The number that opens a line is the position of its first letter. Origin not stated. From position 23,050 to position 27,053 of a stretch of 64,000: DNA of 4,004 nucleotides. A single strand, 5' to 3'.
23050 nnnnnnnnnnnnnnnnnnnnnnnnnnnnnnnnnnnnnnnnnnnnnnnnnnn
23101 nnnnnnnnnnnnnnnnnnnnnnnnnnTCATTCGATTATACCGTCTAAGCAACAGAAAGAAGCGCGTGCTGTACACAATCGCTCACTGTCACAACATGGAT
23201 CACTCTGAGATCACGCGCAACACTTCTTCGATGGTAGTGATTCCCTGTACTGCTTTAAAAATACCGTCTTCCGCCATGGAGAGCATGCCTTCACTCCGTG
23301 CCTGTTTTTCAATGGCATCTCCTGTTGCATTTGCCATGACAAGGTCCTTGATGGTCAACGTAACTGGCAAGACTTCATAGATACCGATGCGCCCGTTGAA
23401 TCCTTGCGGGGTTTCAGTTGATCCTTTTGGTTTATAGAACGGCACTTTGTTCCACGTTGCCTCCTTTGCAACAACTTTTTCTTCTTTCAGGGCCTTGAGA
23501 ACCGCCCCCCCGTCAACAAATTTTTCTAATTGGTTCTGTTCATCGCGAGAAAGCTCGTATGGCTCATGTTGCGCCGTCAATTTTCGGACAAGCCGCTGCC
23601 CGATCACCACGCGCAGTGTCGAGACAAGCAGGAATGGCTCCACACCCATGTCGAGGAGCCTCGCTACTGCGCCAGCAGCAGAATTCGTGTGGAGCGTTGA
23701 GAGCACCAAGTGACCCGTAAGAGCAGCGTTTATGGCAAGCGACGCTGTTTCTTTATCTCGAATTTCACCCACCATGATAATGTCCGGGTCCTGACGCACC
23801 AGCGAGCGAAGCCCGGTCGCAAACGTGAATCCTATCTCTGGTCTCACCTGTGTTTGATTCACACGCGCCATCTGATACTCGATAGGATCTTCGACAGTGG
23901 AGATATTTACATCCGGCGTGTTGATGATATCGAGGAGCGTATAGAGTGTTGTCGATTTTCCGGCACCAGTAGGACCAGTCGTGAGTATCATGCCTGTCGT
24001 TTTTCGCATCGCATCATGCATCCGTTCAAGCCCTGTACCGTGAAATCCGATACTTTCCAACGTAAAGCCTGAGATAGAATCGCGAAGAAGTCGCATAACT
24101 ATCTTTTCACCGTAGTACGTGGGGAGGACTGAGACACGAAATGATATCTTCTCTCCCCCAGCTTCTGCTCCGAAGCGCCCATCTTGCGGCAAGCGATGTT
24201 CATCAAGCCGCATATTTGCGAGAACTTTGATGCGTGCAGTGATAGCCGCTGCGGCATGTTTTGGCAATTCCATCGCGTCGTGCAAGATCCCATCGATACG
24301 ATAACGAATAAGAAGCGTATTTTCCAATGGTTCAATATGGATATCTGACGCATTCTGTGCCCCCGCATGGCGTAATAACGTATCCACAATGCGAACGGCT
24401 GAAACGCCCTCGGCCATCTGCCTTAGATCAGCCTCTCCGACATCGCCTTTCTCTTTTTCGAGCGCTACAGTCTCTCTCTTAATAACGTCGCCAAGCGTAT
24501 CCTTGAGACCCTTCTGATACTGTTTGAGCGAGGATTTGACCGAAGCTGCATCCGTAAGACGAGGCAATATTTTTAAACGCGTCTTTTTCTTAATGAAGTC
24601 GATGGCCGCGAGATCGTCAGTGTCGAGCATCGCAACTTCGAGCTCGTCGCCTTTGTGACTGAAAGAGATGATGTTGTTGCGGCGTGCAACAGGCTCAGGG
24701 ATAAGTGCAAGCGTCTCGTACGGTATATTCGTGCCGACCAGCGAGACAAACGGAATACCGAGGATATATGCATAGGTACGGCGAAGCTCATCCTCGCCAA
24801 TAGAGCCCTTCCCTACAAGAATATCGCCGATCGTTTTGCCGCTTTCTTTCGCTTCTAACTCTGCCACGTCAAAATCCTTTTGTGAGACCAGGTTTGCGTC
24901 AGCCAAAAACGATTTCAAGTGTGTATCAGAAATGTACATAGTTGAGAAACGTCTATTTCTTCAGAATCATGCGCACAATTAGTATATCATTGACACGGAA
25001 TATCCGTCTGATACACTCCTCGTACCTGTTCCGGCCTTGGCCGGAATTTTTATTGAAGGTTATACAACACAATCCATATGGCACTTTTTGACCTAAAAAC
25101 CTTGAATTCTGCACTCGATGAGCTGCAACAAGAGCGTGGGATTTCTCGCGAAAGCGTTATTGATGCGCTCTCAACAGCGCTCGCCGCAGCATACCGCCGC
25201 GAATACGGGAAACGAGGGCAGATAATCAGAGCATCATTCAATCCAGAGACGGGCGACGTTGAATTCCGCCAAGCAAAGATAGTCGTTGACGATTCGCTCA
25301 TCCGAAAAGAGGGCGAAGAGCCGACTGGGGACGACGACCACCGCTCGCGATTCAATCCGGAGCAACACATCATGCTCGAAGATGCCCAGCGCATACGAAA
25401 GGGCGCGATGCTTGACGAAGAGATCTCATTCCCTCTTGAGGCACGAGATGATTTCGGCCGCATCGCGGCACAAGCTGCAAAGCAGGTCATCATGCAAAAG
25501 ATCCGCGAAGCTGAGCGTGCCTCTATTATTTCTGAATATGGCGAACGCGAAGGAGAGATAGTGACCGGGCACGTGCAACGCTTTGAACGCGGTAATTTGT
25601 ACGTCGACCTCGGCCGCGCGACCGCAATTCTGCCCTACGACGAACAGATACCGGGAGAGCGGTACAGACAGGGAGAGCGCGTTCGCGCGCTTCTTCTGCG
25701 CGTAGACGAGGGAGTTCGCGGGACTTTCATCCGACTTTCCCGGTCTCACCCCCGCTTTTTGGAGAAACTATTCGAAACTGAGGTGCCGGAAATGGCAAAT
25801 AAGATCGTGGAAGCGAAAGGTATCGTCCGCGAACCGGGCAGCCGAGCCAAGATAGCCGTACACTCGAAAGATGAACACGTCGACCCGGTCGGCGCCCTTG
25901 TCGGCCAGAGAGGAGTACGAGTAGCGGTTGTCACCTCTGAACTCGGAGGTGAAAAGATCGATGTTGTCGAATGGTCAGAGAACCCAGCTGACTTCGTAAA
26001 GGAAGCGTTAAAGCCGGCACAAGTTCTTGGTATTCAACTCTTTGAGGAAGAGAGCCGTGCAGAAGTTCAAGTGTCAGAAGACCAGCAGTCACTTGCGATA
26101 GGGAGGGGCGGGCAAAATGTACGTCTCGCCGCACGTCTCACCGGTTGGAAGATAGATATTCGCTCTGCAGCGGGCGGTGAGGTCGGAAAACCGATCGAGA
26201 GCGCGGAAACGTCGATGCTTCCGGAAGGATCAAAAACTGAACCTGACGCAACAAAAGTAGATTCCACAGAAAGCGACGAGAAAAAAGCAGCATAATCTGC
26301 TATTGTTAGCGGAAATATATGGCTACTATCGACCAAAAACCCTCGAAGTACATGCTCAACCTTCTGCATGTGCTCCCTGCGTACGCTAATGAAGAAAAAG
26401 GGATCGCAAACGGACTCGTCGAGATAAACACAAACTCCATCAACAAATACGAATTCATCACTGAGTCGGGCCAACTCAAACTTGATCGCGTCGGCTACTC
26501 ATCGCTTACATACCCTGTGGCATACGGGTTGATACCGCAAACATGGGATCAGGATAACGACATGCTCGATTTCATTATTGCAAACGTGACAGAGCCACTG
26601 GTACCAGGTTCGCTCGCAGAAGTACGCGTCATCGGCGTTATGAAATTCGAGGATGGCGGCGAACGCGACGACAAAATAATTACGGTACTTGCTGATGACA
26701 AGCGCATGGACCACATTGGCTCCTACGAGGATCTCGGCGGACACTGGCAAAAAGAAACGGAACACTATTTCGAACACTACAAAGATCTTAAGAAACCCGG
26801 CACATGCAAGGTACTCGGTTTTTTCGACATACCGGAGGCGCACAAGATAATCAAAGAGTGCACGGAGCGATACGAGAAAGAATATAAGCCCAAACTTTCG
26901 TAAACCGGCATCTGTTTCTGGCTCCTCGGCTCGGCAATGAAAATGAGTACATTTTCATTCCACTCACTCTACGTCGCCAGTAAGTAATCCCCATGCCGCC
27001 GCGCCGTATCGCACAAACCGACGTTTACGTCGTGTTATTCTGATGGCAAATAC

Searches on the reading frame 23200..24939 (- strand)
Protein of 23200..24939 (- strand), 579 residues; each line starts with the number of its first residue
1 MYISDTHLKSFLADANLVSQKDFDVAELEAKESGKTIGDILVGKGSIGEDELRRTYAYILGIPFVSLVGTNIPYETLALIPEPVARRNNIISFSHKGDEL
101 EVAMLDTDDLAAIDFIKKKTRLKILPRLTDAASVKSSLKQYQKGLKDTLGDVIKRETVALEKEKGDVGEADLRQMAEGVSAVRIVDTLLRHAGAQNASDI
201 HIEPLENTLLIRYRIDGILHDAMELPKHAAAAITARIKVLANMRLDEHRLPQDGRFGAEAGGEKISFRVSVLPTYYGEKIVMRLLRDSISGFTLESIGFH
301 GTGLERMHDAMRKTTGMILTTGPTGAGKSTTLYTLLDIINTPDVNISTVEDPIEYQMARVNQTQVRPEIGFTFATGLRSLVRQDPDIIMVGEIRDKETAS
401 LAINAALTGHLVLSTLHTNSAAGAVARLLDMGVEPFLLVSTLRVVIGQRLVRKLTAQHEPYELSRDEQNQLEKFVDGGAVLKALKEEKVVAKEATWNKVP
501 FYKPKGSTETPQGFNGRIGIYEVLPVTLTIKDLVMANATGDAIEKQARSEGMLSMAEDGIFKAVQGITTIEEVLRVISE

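Call 13: search_protein_families(library=pfam, proteins=[window:23200-24939:-], max_evalue=0.01)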
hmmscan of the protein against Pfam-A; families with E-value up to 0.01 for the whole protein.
window:23200-24939:- (579 aa): 5 families
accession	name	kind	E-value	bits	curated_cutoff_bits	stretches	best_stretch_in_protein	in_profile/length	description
PF00437.27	T2SSE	-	1.3e-119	399.6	24.9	1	181-575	8-370/370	Type II/IV secretion system protein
PF05157.20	MshEN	-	7.6e-12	45.5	23.1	1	60-144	1-86/90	MshEN domain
PF13191.12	AAA_16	-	0.0042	18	32.6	0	307-429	16-124/167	AAA ATPase domain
PF13555.12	AAA_29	-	0.0046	17.1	27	0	308-332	15-39/61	P-loop containing region of AAA domain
PF13401.12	AAA_22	-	0.0095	16.7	27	0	313-341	3-31/130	AAA domain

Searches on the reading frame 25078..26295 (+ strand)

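Call 13: search_protein_families(library=pfam, proteins=[window:25078-26295:+], max_evalue=0.01)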
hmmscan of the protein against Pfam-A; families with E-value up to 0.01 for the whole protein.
window:25078-26295:+ (405 aa): 5 families
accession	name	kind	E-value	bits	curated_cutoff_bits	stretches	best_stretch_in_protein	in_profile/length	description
PF08529.16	NusA_N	-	4.4e-32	111.3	23.8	1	10-147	3-118/119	NusA N-terminal domain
PF13184.12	KH_5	-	1.2e-27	96.2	27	1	253-320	1-68/69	NusA-like KH domain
PF00575.29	S1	-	3e-08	34.3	22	1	157-215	3-68/74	S1 RNA binding domain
PF23095.1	KH_NusA_C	-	9.2e-05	22.9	34.2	1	330-363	3-36/59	Transcription termination/antitermination protein NusA, KH domain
PF10246.15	MRP-S35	-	0.00014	22.2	25.1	1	147-208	12-73/105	Mitochondrial ribosomal protein MRP-S35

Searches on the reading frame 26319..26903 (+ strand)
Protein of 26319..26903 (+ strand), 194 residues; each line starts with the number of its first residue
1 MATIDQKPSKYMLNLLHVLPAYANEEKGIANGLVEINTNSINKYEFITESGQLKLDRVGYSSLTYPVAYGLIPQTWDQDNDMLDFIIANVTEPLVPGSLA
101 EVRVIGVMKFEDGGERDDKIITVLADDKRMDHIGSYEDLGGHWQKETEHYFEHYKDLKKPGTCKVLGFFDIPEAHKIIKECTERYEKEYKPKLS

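Call 13: search_protein_families(library=pfam, proteins=[window:26319-26903:+], max_evalue=0.01)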
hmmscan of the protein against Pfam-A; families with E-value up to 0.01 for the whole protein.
window:26319-26903:+ (194 aa): 1 family
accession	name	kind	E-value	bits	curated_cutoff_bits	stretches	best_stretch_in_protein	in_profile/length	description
PF00719.24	Pyrophosphatase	-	1.1e-47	162.1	23.5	1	33-186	2-153/153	Inorganic pyrophosphatase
